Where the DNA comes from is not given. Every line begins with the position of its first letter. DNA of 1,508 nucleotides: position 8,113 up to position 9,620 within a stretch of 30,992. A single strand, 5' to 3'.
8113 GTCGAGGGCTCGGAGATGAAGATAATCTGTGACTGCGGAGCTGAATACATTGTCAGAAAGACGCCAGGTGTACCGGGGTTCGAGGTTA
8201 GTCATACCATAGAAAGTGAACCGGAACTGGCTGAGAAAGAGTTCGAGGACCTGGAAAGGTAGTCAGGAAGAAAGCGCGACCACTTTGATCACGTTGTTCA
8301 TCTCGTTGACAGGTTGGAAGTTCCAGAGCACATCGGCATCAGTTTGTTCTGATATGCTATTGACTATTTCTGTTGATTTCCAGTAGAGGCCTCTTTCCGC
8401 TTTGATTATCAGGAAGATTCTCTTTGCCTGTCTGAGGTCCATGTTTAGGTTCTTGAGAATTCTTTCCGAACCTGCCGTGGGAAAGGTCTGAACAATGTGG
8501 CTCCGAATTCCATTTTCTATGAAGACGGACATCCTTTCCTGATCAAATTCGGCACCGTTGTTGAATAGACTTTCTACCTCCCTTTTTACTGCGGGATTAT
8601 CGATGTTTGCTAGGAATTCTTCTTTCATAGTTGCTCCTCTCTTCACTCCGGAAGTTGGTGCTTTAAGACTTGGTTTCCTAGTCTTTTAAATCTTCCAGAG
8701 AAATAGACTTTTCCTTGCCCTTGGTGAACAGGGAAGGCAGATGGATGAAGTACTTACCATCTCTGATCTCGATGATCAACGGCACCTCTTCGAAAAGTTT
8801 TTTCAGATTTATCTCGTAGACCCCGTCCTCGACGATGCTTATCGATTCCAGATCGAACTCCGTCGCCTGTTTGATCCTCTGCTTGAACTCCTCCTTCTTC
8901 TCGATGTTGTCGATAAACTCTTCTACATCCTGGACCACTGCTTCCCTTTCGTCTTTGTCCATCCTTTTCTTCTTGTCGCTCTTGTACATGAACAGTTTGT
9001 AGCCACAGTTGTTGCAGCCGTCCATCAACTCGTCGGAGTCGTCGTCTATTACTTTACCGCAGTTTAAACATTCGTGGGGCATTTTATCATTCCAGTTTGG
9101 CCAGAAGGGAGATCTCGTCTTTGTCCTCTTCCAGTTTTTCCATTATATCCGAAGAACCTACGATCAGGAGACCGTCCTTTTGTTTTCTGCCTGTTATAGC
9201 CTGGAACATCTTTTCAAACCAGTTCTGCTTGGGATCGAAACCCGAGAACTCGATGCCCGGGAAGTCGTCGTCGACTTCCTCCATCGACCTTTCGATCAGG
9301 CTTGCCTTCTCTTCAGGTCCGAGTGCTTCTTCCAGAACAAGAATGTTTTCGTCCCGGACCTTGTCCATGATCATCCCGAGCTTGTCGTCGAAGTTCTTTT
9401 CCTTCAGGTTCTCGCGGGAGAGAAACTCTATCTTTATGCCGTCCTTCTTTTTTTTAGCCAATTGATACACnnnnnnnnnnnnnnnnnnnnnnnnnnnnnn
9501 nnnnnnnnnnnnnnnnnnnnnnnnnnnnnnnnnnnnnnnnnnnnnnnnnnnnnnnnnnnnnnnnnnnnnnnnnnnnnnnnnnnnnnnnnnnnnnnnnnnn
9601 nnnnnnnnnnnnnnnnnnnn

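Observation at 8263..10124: Uncharacterised archaeal GTPase module: Era/EngB-like GTPase, small acidic protein, Zn-ribbon protein and a 121-aa protein, downstream of SRP54 and a Vps29-like gene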

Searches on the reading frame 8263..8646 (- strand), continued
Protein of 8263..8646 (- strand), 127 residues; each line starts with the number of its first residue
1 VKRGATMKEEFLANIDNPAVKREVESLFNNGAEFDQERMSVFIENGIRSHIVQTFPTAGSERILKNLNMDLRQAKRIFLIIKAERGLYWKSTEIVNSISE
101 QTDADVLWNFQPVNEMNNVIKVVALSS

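Call 74: search_protein_families(library=pfam, proteins=[L102:1-240:+, L102:640-1032:-, L102:1102-1473:-, L103:199-765:+], max_evalue=0.01)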
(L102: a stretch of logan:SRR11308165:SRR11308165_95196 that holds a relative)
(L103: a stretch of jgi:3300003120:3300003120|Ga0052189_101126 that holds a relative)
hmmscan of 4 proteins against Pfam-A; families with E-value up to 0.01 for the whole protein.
L102:1-240:+ (79 aa): 1 family
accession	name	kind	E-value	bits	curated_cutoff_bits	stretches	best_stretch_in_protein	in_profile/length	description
PF09845.14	OapC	-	4.9e-11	43.4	23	1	22-65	88-132/133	Origin-associated protein OapC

L102:640-1032:- (130 aa): 1 family
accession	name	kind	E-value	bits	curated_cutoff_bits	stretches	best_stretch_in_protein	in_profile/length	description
PF21640.2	LytM_N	-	0.0087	16.6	27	0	70-123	13-68/88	LytM, N-terminal domain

L102:1102-1473:- (123 aa): 0 families

L103:199-765:+ (188 aa): 1 family
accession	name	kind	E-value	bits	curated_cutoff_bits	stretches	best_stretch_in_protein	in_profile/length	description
PF03413.25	PepSY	-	1e-05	26.1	24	1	101-165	3-59/60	Peptidase propeptide and YPEB domain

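Call 80: search_protein_families(library=pfam, alignment_id=A1, max_evalue=10)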
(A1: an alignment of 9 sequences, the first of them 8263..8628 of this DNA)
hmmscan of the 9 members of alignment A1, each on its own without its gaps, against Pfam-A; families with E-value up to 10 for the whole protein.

A. member 1, window:8263-8628:- (121 aa): 0 families

B. families by the number of members that match (of 9 scanned): 10 families
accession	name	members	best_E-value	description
PF04838.17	Baculo_LEF5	1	0.025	Baculoviridae late expression factor 5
PF01172.24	SBDS_N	1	0.045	Shwachman-Bodian-Diamond syndrome (SBDS) N-terminal domain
PF18819.6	MuF_C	1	0.061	Phage MuF-C-terminal domain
PF25124.1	DUF7816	1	0.11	Domain of unknown function (DUF7816)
PF01676.23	Metalloenzyme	1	0.12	Metalloenzyme superfamily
PF12327.13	FtsZ_C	1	0.12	FtsZ family, C-terminal domain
PF14412.12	AHH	1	0.14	A nuclease family of the HNH/ENDO VII superfamily with conserved AHH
PF01985.26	CRS1_YhbY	1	0.15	CRS1 / YhbY (CRM) domain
PF17237.7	Emr1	1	0.19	ERMES regulator 1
PF09032.16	Siah-Interact_N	1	0.57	Siah interacting protein, N terminal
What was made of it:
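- On FtsZ/tubulin C-terminal domain (for the fourth gene): FtsZ_C scored E 0.12 in 1 of 9 family members (call 80).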

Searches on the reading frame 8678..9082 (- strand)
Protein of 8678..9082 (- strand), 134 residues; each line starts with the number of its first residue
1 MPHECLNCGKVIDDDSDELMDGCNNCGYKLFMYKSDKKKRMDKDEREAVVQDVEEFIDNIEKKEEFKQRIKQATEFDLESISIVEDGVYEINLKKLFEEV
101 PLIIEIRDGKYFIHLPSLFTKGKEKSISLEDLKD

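Call 3: search_protein_families(library=pfam, proteins=[window:8678-9082:-], max_evalue=0.01)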
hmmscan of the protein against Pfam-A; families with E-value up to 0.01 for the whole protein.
window:8678-9082:- (134 aa): 2 families
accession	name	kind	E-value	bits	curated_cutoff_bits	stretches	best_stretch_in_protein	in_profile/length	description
PF09845.14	OapC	-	3.3e-27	95.8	23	1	2-120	1-132/133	Origin-associated protein OapC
PF09582.15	AnfO_nitrog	-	0.0048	16.7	30.3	0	51-101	92-142/190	Iron only nitrogenase protein AnfO (AnfO_nitrog)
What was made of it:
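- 8678..9082 (-): arvC (oapC, formerly DUF2072): 134-aa protein with an N-terminal CxxC...CxxC zinc ribbon. Pfam PF09845 OapC, E 3.3e-27, 95.8 bits against a cut-off of 23 (call 3).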

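Call 4: search_protein_families(library=ncbifam, proteins=[window:8678-9082:-], max_evalue=0.01)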
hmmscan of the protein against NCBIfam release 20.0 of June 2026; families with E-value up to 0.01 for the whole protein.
window:8678-9082:- (134 aa): 2 families
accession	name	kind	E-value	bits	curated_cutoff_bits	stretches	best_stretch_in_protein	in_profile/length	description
NF006465.1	PRK08868.1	equivalog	0.0019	18.6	154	1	28-67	53-92/134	flagellar protein FlaG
NF033497.1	rubre_like_arch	subfamily_domain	0.0092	15.7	32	0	3-27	1-23/34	rubrerythrin-like domain-containing protein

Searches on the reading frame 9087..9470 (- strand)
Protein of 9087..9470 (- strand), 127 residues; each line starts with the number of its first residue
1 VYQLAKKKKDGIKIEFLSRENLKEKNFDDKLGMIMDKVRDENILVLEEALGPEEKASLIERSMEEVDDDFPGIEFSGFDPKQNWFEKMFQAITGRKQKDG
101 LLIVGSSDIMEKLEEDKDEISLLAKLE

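Call 3: search_protein_families(library=pfam, proteins=[window:9087-9470:-], max_evalue=0.01)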
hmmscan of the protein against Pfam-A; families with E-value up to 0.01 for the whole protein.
window:9087-9470:- (127 aa): 1 family
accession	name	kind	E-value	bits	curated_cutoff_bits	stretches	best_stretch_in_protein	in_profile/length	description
PF09846.14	OapB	-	8.4e-22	77.5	27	1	23-122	2-101/104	Origin-associated protein OapB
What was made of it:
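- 9087..9461 (-): arvB (oapB, formerly DUF2073): acidic 124-aa protein. The longest ORF would start at GTG 9470 and give 127 aa. Pfam PF09846 OapB, E 8.4e-22, 77.5 bits against a cut-off of 27 (call 3).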

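Call 4: search_protein_families(library=ncbifam, proteins=[window:9087-9470:-], max_evalue=0.01)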
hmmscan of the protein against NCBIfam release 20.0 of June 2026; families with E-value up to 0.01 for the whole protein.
window:9087-9470:- (127 aa): 0 families

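Call 48: find_homologous_proteins(query=window:9087-9461:-)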
Query window:9087-9461:- (124 aa): 90 proteins with E <= 0.001 among 102 candidates.
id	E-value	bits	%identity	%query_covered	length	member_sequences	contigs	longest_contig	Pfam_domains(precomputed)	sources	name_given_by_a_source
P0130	3.4e-70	252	100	100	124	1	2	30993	PF09846.15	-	-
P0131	3.6e-48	181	72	95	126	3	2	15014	PF09846.15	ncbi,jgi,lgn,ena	-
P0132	5.9e-48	180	71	100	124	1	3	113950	PF09846.15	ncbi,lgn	ncbi:MAG: DUF2073 domain-containing protein [Candidatus Aenigmatarchaeota archaeon]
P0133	6.2e-48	180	70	100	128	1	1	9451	PF09846.15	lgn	-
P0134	9.8e-48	179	69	95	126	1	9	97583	PF09846.15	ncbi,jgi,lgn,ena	-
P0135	7.1e-47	176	72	100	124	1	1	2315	PF09846.15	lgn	-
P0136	7.6e-47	176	70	100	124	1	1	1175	PF09846.15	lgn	-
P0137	2.5e-46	175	71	94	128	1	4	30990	PF09846.15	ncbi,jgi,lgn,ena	-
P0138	3.6e-46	174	73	94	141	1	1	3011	PF09846.15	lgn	-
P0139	8.0e-46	173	66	95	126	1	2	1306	PF09846.15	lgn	-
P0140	8.7e-46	173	70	95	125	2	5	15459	PF09846.15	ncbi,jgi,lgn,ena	-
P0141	9.2e-46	173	68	98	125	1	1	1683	PF09846.15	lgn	-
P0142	1.1e-45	173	69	99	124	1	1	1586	PF09846.15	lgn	-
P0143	2.0e-45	172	69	100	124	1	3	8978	PF09846.15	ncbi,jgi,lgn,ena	-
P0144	2.4e-45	171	70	98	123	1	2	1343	PF09846.15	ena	-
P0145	2.8e-45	171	70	98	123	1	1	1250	PF09846.15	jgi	-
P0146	4.8e-44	167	66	100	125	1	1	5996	PF09846.15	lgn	-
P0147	5.3e-44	167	68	97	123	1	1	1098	PF09846.15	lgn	-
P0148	9.1e-43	163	62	100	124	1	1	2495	PF09846.15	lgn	-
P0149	1.3e-42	163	68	100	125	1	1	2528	PF09846.15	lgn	-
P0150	1.8e-42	162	68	100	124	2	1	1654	PF09846.15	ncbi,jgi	-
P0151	3.7e-42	161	63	99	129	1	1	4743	PF09846.15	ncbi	ncbi:MAG: DUF2073 domain-containing protein [Candidatus Aenigmatarchaeota archaeon]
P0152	7.7e-41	157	61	98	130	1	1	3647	PF09846.15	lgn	-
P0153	8.3e-41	157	66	94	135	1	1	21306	PF09846.15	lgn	-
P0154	2.2e-40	155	64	95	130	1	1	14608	PF09846.15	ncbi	ncbi:MAG: DUF2073 domain-containing protein [Candidatus Aenigmatarchaeota archaeon]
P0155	6.5e-40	154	62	98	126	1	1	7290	PF09846.15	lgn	-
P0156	8.5e-37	144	62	92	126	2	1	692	PF09846.15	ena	-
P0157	2.8e-36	142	57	99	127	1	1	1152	PF09846.15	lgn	-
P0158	7.7e-35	138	55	100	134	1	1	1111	PF09846.15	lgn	-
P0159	1.6e-33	133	53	100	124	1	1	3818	PF09846.15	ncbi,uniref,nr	ncbi:hypothetical protein AKJ38_03665 [candidate division MSBL1 archaeon SCGC-AAA259I14]|uniref:DUF2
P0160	3.6e-33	132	53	100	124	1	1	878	PF09846.15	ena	-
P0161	9.6e-33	131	53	100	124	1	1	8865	PF09846.15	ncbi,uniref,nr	ncbi:hypothetical protein AKJ37_03420 [candidate division MSBL1 archaeon SCGC-AAA259I09]|uniref:DUF2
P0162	1.3e-32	130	52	100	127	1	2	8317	PF09846.15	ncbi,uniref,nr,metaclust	ncbi:hypothetical protein AKJ40_04070 [candidate division MSBL1 archaeon SCGC-AAA259M10]|uniref:DUF2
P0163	3.0e-32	129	53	100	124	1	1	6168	PF09846.15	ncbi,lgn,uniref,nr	ncbi:hypothetical protein AKJ65_05530 [candidate division MSBL1 archaeon SCGC-AAA259E19]|uniref:DUF2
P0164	3.6e-32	129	53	100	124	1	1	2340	PF09846.15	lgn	-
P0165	4.8e-32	129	55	95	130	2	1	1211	PF09846.15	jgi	jgi:hypothetical protein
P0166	7.7e-32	128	57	95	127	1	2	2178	PF09846.15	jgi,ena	-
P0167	1.1e-31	127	54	95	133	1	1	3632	PF09846.15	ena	-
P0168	5.0e-31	125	52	95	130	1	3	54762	PF09846.15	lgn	-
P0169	1.4e-30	124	52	95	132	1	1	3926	PF09846.15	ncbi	-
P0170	1.5e-30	124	51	95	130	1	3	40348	PF09846.15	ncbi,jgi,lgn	jgi:hypothetical protein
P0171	1.6e-30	124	55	93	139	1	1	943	PF09846.15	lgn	-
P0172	1.7e-30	124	54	95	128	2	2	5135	PF09846.15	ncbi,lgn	ncbi:MAG: DUF2073 domain-containing protein [Candidatus Nanohaloarchaea archaeon]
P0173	6.4e-30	122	53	95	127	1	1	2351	PF09846.15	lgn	-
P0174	7.0e-30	122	50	94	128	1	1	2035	PF09846.15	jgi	-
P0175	1.6e-29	120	52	95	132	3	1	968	PF09846.15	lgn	-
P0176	6.9e-29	118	49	95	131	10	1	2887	PF09846.15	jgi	jgi:hypothetical protein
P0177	1.3e-28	118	51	95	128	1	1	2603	PF09846.15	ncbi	-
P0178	4.7e-28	116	49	95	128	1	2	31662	PF09846.15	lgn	-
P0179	5.8e-28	115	50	95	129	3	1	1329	PF09846.15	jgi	jgi:hypothetical protein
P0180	7.6e-28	115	49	95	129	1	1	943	PF09846.15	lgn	-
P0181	8.4e-28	115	48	95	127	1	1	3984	PF09846.15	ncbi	-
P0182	1.9e-27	114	50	94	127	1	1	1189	PF09846.15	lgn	-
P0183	2.8e-27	113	48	95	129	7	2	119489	PF09846.15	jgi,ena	-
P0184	3.4e-27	113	49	95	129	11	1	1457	PF09846.15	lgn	-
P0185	3.7e-27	113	48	95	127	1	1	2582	PF09846.15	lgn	-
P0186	9.0e-27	112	50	95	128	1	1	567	PF09846.15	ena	-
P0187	1.6e-26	111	48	95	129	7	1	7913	PF09846.15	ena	-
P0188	1.7e-26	111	49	95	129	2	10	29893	PF09846.15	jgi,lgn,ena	-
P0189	4.2e-26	109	49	94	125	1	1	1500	PF09846.15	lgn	-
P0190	4.4e-26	109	48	95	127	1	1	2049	PF09846.15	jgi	jgi:hypothetical protein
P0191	5.0e-26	109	49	95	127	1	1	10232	PF09846.15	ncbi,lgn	ncbi:MAG: DUF2073 domain-containing protein [Candidatus Nanohaloarchaea archaeon]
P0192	1.4e-25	108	49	94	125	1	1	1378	PF09846.15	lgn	-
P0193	1.6e-25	108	48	94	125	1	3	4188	PF09846.15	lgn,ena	-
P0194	1.7e-25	108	44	95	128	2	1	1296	PF09846.15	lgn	-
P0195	2.9e-25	107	43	95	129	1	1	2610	PF09846.15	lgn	-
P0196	3.3e-25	107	47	95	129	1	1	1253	PF09846.15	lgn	-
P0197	3.7e-25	106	45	100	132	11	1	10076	PF09846.15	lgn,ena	-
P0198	4.2e-25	106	47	95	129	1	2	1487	PF09846.15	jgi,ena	jgi:hypothetical protein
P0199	5.9e-25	106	47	95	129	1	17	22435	PF09846.15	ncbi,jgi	ncbi:MAG: hypothetical protein ACI9LV_000691 [Candidatus Nanohaloarchaea archaeon]|jgi:hypothetical 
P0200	9.1e-25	105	43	95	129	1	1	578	PF09846.15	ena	-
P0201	1.1e-24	105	48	95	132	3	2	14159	PF09846.15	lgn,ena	-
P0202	1.9e-24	104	44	95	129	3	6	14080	PF09846.15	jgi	jgi:hypothetical protein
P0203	2.1e-24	104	44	95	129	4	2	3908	PF09846.15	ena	-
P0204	2.1e-24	104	46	95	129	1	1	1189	PF09846.15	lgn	-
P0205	2.5e-24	104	43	95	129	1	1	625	PF09846.15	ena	-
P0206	2.8e-24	104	41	100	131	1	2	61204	PF09846.15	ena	-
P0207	3.1e-24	103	42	95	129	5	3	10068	PF09846.15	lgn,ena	-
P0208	7.7e-24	102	43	95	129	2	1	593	PF09846.15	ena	-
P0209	3.0e-23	100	46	94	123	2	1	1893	PF09846.15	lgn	-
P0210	4.5e-23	100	44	95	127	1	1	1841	PF09846.15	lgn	-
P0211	5.1e-23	100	41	95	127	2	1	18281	PF09846.15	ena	-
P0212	5.1e-23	100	42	95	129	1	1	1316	PF09846.15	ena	-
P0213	6.5e-23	99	43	95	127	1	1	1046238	PF09846.15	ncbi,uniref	ncbi:DUF2073 domain-containing protein [Candidatus Nanosalina sp. VS9-1]|uniref:OapB/ArvB family pro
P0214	7.5e-23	99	42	95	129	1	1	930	PF09846.15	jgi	jgi:hypothetical protein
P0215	8.5e-23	99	43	95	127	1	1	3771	PF09846.15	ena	-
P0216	1.2e-22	98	41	95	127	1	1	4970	PF09846.15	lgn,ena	-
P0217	1.3e-14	72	51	60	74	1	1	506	PF09846.15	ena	-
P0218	3.8e-13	68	39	91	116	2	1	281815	PF09846.15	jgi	-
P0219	1.6e-5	43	33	90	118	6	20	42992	PF09846.15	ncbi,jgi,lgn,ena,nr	ncbi:hypothetical protein COT57_01310 [Candidatus Micrarchaeota archaeon CG09_land_8_20_14_0_10_55_2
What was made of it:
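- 9087..9461 (-): All 90 homologues carry PF09846, and one is named 'OapB/ArvB family protein' by UniRef (call 48).
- Checked: That gives 124 aa, the length stored in the protein collection (P0130, call 48).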

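Call 58: predict_structure(alignment_id=A5)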
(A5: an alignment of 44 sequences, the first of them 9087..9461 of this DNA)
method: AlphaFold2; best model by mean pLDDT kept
length: 124 residues; sequences in the alignment: 44
mean_pLDDT: 78.8   pTM: 0.68
mean pLDDT of the five models: 78.8, 76.7, 74.3, 73.8, 72.9
residues with pLDDT >= 90: 37; 70-90: 53; 50-70: 24; < 50: 10
segments of 3 or more residues with pLDDT < 50: 1-6, 121-124
pLDDT, mean of each block of 10 residues (from residue 1): 54 88 90 89 88 91 91 74 67 76 88 65 43
secondary structure, 60 per line:
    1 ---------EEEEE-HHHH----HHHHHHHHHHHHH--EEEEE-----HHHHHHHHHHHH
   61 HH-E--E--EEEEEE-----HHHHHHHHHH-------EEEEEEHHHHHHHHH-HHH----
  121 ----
elements in order: E10-14 H16-19 H24-36 E39-43 H49-62 E70-75 H81-90 E98-103 H104-112

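Call 62: fold_search(model_id=the predicted structure, library=pdb)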
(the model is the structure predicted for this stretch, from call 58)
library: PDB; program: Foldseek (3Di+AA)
matches with E <= 10: 333; with E <= 0.001: 0
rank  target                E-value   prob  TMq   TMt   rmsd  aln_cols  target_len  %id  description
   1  9hfm_8                2.5e-02  0.66  0.33  0.40   7.6       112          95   12  Translation-initiation state of human mitochondrial ribosome small subunit (State D) (released 2025-04-23)
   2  5hfj_C                9.0e-02  0.35  0.32  0.23   7.6       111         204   11  crystal structure of M1.HpyAVI-SAM complex (released 2016-11-16)
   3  6rw4_8                1.3e-01  0.35  0.35  0.25   8.8       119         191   11  Structure of human mitochondrial 28S ribosome in complex with mitochondrial IF3 (released 2020-06-03)
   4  7al1                  1.4e-01  0.47  0.33  0.43   5.8        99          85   12  Cell division protein SepF from Methanobrevibacter smithii (released 2021-03-31)
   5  3nut_C                2.2e-01  0.66  0.42  0.24   7.2       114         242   12  Crystal structure of the methyltransferase CobJ (released 2011-07-20)
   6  3nut_A                2.3e-01  0.63  0.43  0.25   8.4       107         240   13  Crystal structure of the methyltransferase CobJ (released 2011-07-20)
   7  3zie_A                2.3e-01  0.35  0.32  0.44   5.3       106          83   12  SepF-like protein from Archaeoglobus fulgidus (released 2013-11-20)
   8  7nhj_A                2.5e-01  0.15  0.29  0.21   7.0       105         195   13  Crystal structure of the human METTL3-METTL14 complex with compound DHU_M3M_154 (released 2021-10-20)
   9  9nb9_E                2.7e-01  0.54  0.41  0.22   5.3       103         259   11  Viral protein DP71L in complex with phosphorylated eIF2alpha (NTD) and protein phosphatase 1A (D64A), stabilized by G- (released 2025-07-09)
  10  3lby_A                2.7e-01  0.35  0.36  0.27   5.8       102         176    9  Crystal structure of SMU.1697c, a putative methyltransferase from streptococcus mutans in complex with SAH (released 2011-01-12)
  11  7f4q_A                2.8e-01  0.21  0.33  0.22   6.0       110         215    8  Crystal structure of SAH-bound MTA1-p2 complex (released 2022-06-15)
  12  2ek0_A                3.0e-01  0.44  0.38  0.49   6.0        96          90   11  Stage V Sporolation Protein S (SPOVS) from Thermus thermophilus Zinc form (released 2007-09-25)
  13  9a7h_B                3.0e-01  0.41  0.36  0.48   6.5       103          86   12  Integrative model of YUND-SP5S by crosslinking MS and deep learning (released 2024-09-18)
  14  9hfn_8                3.0e-01  0.20  0.29  0.35   7.8       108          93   13  Translation-initiation state of human mitochondrial ribosome small subunit (State E) (released 2025-04-23)
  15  2eh1_A                3.2e-01  0.41  0.38  0.48   5.7        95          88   12  Stage V Sporolation Protein S (SpoVS) from Thermus thermophilus (released 2007-09-04)
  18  6sat_A                3.5e-01  0.35  0.34  0.45   5.4       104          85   12  Cell Division Protein SepF in complex with C-terminal domain of FtsZ (released 2020-03-11)
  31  3zie_F                6.4e-01  0.15  0.26  0.36  13.2       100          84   12  SepF-like protein from Archaeoglobus fulgidus (released 2013-11-20)
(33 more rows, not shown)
